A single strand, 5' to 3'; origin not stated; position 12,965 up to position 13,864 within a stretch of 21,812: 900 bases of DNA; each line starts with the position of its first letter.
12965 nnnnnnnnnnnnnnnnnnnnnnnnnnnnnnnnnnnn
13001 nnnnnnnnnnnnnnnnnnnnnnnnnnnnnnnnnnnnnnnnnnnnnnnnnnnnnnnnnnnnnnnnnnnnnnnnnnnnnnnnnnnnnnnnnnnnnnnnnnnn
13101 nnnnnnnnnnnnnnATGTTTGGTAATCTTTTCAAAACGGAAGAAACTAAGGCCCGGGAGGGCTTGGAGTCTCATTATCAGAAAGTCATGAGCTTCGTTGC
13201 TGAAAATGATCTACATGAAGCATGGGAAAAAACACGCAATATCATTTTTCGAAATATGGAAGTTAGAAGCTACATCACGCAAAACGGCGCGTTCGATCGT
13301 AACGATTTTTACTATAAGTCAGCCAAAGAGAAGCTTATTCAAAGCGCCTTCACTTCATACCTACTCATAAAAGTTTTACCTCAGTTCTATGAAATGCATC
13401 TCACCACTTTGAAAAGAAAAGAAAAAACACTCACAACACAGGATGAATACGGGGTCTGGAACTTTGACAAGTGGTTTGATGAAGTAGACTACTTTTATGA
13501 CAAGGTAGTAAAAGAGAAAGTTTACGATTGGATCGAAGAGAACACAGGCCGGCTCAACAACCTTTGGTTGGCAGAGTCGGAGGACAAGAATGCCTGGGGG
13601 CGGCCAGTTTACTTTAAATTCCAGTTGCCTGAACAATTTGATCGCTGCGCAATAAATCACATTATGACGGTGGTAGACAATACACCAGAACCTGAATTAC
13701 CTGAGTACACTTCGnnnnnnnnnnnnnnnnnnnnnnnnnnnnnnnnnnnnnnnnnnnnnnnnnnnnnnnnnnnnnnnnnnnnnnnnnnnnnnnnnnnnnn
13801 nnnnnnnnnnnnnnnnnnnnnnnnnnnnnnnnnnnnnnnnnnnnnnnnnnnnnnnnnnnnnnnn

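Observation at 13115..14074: AT-rich insert encoding an unknown N-terminal domain fused to an Mrr-type nuclease domain: candidate single-gene defence or exclusion factor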

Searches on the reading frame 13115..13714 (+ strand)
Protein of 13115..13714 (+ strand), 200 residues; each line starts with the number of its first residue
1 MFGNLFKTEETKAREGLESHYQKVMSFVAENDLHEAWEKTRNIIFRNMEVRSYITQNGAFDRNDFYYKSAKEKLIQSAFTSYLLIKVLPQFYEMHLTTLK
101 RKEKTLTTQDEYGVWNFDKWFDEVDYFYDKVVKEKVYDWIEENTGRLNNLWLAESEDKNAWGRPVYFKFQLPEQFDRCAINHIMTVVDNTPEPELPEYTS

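Call 28: predict_structure(alignment_id=A2)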
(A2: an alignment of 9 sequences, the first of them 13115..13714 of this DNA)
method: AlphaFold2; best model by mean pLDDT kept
length: 200 residues; sequences in the alignment: 9
mean_pLDDT: 88.8   pTM: 0.82
mean pLDDT of the five models: 88.8, 88.0, 86.3, 83.4, 82.7
residues with pLDDT >= 90: 141; 70-90: 46; 50-70: 8; < 50: 5
segments of 3 or more residues with pLDDT < 50: 197-200
pLDDT, mean of each block of 10 residues (from residue 1): 69 93 94 93 94 93 93 95 96 92 89 89 96 96 91 78 82 94 94 57
secondary structure, 60 per line:
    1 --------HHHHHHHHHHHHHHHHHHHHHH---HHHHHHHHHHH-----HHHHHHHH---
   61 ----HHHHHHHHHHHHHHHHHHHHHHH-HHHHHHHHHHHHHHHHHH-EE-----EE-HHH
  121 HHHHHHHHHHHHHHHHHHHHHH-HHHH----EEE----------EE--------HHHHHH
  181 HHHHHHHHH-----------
elements in order: H9-30 H34-44 H50-57 H65-87 H89-106 H118-142 H144-147 E152-154 H175-189

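Call 39: search_protein_representatives(alignment_id=A2)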
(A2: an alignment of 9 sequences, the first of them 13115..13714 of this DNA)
Query: 9 sequences, 201 profile positions. Proteins with E-value up to 0.001 (for the whole library): 391; up to 1e-10: 19; up to 1e-30: 3. The best 150 are listed.
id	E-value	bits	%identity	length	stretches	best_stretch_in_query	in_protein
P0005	2.4e-93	327.9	-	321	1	1-201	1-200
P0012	1.1e-49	185.4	-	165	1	55-163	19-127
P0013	2.8e-32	128.6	-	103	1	1-82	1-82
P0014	1.5e-21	93.5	-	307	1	5-199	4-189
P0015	1.2e-20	90.6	-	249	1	1-146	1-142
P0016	1.1e-17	81.0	-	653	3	93-133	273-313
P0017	4.2e-16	75.8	-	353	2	84-129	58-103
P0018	7.8e-16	74.9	-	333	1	75-147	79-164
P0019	1.9e-15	73.6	-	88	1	97-147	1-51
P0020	2.7e-15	73.1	-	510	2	82-131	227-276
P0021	2.7e-13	66.6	-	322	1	24-147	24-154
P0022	3.4e-12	63.0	-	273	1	68-139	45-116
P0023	5.7e-12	62.3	-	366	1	79-163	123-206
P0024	9.5e-12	61.6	-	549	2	88-133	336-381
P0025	1.2e-11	61.3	-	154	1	71-148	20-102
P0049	4.9e-08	49.4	-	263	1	69-133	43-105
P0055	1.4e-07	48.0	-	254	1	87-162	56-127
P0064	2.3e-07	47.2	-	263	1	85-136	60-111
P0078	6.8e-07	45.7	-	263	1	85-135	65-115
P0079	7.0e-07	45.7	-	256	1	86-135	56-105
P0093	1.3e-06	44.7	-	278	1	88-136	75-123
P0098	1.7e-06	44.5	-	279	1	90-141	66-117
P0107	2.8e-06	43.7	-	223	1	89-134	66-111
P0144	1.2e-05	41.7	-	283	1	86-133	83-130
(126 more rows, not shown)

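Call 44: search_protein_families(library=pfam, alignment_id=A4, max_evalue=0.001)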
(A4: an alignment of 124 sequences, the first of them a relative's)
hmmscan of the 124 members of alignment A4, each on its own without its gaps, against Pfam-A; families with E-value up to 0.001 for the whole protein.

A. member 1, P0014 (307 aa): 3 families
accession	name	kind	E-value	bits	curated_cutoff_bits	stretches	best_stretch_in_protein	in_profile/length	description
PF04471.18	Mrr_cat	-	5.7e-23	81.7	21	1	191-294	3-111/115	Restriction endonuclease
PF22722.2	NA-iREase1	-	2.2e-09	37.7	27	1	202-283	6-90/106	NACHT-associated inactive Restriction Endonuclease 1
PF13156.12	Mrr_cat_2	-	7.1e-05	23.1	22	1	209-282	18-98/127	Restriction endonuclease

B. families by the number of members that match (of 124 scanned): 13 families
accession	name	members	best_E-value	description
PF04471.18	Mrr_cat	115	1.9e-28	Restriction endonuclease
PF22722.2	NA-iREase1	110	1.8e-13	NACHT-associated inactive Restriction Endonuclease 1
PF13156.12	Mrr_cat_2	86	2.5e-10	Restriction endonuclease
PF10356.15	RRG7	13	1.1e-07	Required for respiratory growth protein 7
PF01870.24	Hjc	6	3.4e-05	Archaeal holliday junction resolvase (hjc)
PF08238.18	Sel1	3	1.2e-10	Sel1 repeat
PF00364.28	Biotin_lipoyl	1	1.8e-19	Biotin-requiring enzyme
PF21927.1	McpB_HAMP_2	1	1.1e-05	Methyl-accepting chemotaxis protein McpB, second HAMP domain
PF18159.6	S_4TM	1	2.7e-05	SMODS-associating 4TM effector domain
PF13588.12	HSDR_N_2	1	0.00031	Type I restriction enzyme R protein N terminus (HSDR_N)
PF20485.3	DUF6724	1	0.00033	Family of unknown function (DUF6724)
PF10601.15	zf-LITAF-like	1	0.00033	LITAF-like zinc ribbon domain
PF23447.1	DUF7128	1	0.00047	Domain of unknown function (DUF7128)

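Call 45: search_protein_families(library=padloc, alignment_id=A4, max_evalue=0.001)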
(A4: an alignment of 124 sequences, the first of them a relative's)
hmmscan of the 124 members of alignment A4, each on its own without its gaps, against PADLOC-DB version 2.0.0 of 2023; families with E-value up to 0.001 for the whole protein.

A. member 1, P0014 (307 aa): 7 families
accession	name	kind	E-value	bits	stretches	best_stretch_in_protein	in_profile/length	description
PDLC00631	ZorD1|ZorD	-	2.5e-18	63.3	1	175-295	931-1057/1071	"SWI2/SNF2 helicase, Mrr-like nuclease"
PDLC04819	PDC-S02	-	3.5e-10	37.6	1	190-292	194-300/334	-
PDLC00628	ZorD1|ZorD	-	1.1e-08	31.3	1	189-278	1024-1112/1171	"SWI2/SNF2 helicase, Mrr-like nuclease"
PDLC04815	PDC-S02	-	6.2e-07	27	1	190-283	203-301/346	-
PDLC04796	PDC-S02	-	9.5e-07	26.1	1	190-285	241-341/390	-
PDLC04806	PDC-S02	-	1.1e-05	22.9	1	193-284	186-283/324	-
PDLC03852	LmuA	-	0.00019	19.5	1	191-251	17-86/336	-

B. families by the number of members that match (of 124 scanned): 22 families
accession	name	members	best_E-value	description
PDLC00631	ZorD1|ZorD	115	4e-22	"SWI2/SNF2 helicase, Mrr-like nuclease"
PDLC04819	PDC-S02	110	1.4e-18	-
PDLC04815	PDC-S02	103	6.2e-12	-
PDLC00628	ZorD1|ZorD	98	1.4e-13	"SWI2/SNF2 helicase, Mrr-like nuclease"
PDLC04796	PDC-S02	90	1.8e-12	-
PDLC03663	mREase_IV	88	6.6e-12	Type IV methyl-directed restriction enzyme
PDLC03852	LmuA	53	9.6e-08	-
PDLC03657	mREase_IV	37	3.1e-09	Type IV methyl-directed restriction enzyme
PDLC04806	PDC-S02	26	7.1e-08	-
PDLC03051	REase_MTase_I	7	3.3e-06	Type I restriction enzyme-methyltransferase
PDLC01887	CARF4--CARF_PDDEXK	4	0.0002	-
PDLC00630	ZorD1|ZorD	3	1.3e-05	"SWI2/SNF2 helicase, Mrr-like nuclease"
PDLC03841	LeoBC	2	1.3e-05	-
PDLC04715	PDC-M58A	2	1.6e-05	-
PDLC05079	PDC-S73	1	5.6e-07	-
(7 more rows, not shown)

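Call 80: list_cluster_members(proteins=[P0022, P0049, P0055, P0064, P0079, P0093, P0107, P0144, P0098, P0078])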
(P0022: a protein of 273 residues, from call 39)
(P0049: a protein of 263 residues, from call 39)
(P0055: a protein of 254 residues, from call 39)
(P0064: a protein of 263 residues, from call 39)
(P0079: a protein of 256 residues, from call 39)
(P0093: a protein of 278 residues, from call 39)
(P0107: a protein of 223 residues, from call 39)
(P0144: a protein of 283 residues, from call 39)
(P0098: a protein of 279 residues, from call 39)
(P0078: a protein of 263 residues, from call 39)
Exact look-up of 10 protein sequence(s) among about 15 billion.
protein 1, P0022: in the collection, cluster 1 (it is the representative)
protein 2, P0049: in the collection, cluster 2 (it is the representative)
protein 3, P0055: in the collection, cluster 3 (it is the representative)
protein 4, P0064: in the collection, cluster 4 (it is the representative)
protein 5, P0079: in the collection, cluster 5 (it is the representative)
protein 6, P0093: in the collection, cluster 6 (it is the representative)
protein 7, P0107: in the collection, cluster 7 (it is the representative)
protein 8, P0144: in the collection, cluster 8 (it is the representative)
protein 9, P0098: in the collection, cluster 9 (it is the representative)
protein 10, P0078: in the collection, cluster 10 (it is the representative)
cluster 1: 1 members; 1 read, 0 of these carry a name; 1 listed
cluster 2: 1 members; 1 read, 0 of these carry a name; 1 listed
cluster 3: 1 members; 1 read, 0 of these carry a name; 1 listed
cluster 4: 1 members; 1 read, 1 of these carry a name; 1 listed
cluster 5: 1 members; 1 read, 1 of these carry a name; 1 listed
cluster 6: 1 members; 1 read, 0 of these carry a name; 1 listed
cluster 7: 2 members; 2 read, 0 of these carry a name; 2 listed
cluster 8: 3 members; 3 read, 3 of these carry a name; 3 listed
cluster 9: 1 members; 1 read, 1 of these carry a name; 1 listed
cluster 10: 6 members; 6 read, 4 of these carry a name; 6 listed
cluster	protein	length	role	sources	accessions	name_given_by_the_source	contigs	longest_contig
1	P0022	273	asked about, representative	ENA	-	-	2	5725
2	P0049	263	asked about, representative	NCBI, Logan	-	-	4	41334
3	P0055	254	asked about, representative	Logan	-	-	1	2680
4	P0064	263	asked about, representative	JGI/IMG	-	restriction system protein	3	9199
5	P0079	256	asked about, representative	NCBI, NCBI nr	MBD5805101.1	Restriction endonuclease [Azoarcus sp. Aa7]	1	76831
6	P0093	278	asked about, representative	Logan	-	-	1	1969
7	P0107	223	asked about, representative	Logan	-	-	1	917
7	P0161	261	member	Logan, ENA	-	-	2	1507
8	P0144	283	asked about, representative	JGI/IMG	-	hypothetical protein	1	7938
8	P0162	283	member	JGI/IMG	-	restriction system protein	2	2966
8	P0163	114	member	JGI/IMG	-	type III secretory pathway component EscV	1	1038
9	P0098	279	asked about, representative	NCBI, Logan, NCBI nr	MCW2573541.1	MAG: hypothetical protein JWO88_3599 [Frankiales bacterium] | hypothetical protein [Frankiales bacterium]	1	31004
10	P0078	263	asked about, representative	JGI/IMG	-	restriction system protein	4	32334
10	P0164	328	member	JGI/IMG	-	restriction system protein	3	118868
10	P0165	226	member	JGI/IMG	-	restriction system protein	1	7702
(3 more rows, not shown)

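Call 85: find_related_loci(query=A8, collection=genome_contigs, flank=5000)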
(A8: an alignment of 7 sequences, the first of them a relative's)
Query A8 (273 aa) in genome_contigs; peptide patterns used: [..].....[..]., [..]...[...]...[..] (x = any residue, [..] = any of these).
340 stretches matched a pattern; 253 encode a relative of the query (tblastn E <= 1e-3); the best 80 are kept; 80 distinct loci.
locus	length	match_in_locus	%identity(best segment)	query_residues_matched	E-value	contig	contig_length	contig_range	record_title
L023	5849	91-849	47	65-273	5e-68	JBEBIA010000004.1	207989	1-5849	MAG: Thiobacillus sp. isolate SF1_2_11 NODE_32_length_207989_cov_44.975910, whole genome shotgun sequence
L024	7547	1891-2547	49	43-270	2e-65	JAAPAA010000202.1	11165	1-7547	MAG: Thiobacillaceae bacterium isolate AHI16 k141_707812, whole genome shotgun sequence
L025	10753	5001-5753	42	24-272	6e-62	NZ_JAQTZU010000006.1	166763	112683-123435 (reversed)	MAG: Methylovulum sp. isolate STC_68 NODE_207_length_166763_cov_5.957842_Sandtown_C, whole genome shotgun sequence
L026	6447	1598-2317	43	23-266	7e-60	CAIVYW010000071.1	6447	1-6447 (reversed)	MAG: uncultured Methylococcaceae bacterium isolate MJ110516B_bin-0860 genome assembly, contig: bin-0860:071/618, whole g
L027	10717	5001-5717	45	33-270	9e-59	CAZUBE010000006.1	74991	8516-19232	MAG TPA_asm: uncultured Brachymonas sp. isolate SRP294416_co3_265 genome assembly, contig: NODE_222_length_74991_cov_30.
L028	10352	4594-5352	43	65-270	1e-58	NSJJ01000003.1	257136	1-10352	MAG: Sulfuricella denitrificans isolate Ru_enrich_SD NODE_15_length_257136_cov_13.092, whole genome shotgun sequence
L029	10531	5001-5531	53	84-273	4e-58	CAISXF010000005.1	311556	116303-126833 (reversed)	MAG: uncultured proteobacterium isolate LJ-5-9m_bin-0986 genome assembly, contig: bin-0986:005/121, whole genome shotgun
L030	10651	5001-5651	53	48-273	1e-67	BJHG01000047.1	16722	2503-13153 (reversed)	Methylococcaceae bacterium LBMAG_Gammaproteobacteria_hypo.bin1_Meth ylobacter DNA, sequence047, whole genome shotgun seq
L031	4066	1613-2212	51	72-273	7e-57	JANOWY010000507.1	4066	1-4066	MAG: Rhodoferax sp. isolate VAR_35_metabat_311 VAR_35_k141_2013310, whole genome shotgun sequence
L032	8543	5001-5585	45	65-270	3e-56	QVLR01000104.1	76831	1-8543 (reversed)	Azoarcus sp. Aa7 AZOA_contig000104, whole genome shotgun sequence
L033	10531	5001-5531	53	84-273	3e-56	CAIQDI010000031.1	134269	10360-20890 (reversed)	MAG: uncultured proteobacterium isolate Ja1-D5_bin-340 genome assembly, contig: bin-340:31/39, whole genome shotgun sequ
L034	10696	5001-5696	41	29-269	6e-55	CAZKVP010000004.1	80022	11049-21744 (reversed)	MAG TPA_asm: uncultured Phycisphaeraceae bacterium isolate SRP193066_co1_74 genome assembly, contig: NODE_341_length_800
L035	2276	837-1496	43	34-264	1e-53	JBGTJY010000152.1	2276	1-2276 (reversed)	MAG: Candidatus Hydrogenedentales bacterium isolate JTS-RE30 k141_4247699, whole genome shotgun sequence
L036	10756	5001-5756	41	37-272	2e-51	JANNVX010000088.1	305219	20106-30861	MAG: Deinococcales bacterium isolate VAR_34_metabat_433 VAR_34_k141_2770610, whole genome shotgun sequence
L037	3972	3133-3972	38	1-239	5e-49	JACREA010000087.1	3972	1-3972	MAG: Nitrosomonadales bacterium isolate NC_groundwater_1687_Pr3_B-0.1um_55_10 SR-2_scaffold_141_1406621, whole genome sh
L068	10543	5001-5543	40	72-263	1e-37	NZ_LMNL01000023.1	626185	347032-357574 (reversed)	Methylobacterium sp. Leaf117 contig_3, whole genome shotgun sequence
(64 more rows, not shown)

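Call 88: search_protein_families(library=pfam, proteins=[L068:3899-4471:+, L068:5655-7223:-, L068:4818-5675:+, L068:2675-3388:+, L068:1980-2543:+, L068:2-1228:+], max_evalue=0.001)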
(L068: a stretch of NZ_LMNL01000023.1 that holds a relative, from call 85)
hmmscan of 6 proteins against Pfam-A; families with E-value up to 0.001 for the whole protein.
L068:3899-4471:+ (190 aa): 1 family
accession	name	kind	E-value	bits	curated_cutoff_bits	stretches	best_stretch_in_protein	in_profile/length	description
PF05443.17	ROS_MUCR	-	1.5e-51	174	25.4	1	36-158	1-123/123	ROS/MUCR transcriptional regulator protein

L068:5655-7223:- (522 aa): 2 families
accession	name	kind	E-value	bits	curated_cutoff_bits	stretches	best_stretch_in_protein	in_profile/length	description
PF02781.21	G6PD_C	-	6.6e-107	357.4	27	1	226-516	1-295/296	Glucose-6-phosphate dehydrogenase, C-terminal domain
PF00479.28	G6PD_N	-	6e-48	164.3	22.1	1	42-223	1-182/183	Glucose-6-phosphate dehydrogenase, NAD binding domain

L068:4818-5675:+ (285 aa): 2 families
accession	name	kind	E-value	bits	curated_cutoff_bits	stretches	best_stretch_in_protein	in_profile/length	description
PF04471.18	Mrr_cat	-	9.2e-23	81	21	1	143-245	7-114/115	Restriction endonuclease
PF22722.2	NA-iREase1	-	4.1e-06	27.2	27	1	147-231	3-90/106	NACHT-associated inactive Restriction Endonuclease 1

L068:2675-3388:+ (237 aa): 1 family
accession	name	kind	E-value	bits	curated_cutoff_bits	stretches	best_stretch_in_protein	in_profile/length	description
PF00596.27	Aldolase_II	-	5.1e-52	176.9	22.2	1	32-203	3-182/183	Class II Aldolase and Adducin N-terminal domain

L068:1980-2543:+ (187 aa): 0 families

L068:2-1228:+ (408 aa): 0 families

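Call 99: find_homologous_proteins(query=A8, max_evalue=1e-15)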
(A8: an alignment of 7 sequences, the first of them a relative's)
Query A8 (7 sequences) (273 aa, profile of the alignment): 479 proteins with E <= 1e-15 among 8000 candidates; the best 120 are listed.
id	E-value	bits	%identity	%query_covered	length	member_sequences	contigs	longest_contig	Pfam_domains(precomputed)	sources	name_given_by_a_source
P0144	3.4e-120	418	51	76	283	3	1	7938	PF22722.3,PF04471.19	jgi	jgi:hypothetical protein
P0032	9.1e-115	401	49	89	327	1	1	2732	PF22722.3,PF04471.19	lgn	-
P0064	5.1e-112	392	44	100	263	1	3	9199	PF13156.13,PF22722.3,PF04471.19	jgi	jgi:restriction system protein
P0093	6.1e-111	388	41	99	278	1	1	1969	PF22722.3,PF04471.19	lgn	-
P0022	3.6e-109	382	100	100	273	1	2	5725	PF22722.3,PF04471.19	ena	-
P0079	2.5e-107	376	45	75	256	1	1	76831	PF22722.3,PF04471.19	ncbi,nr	ncbi:Restriction endonuclease [Azoarcus sp. Aa7]|nr:Restriction endonuclease [Azoarcus sp. Aa7]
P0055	2.6e-105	370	46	83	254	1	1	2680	PF22722.3,PF04471.19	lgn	-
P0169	4.0e-103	362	46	85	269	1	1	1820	PF22722.3,PF04471.19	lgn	-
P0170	3.8e-102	359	44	88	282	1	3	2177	PF22722.3,PF04471.19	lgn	-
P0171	2.4e-100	353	50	73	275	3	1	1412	PF22722.3,PF04471.19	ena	-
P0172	2.8e-99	350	45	97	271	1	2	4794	PF22722.3,PF04471.19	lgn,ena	-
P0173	2.7e-97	343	50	73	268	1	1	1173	PF13156.13,PF22722.3,PF04471.19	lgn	-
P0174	2.5e-96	340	49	80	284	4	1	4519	PF22722.3,PF04471.19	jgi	jgi:restriction system protein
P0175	3.6e-96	340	43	85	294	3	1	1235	PF22722.3,PF04471.19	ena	-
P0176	8.4e-94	332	38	99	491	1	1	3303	PF22722.3,PF04471.19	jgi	jgi:restriction system protein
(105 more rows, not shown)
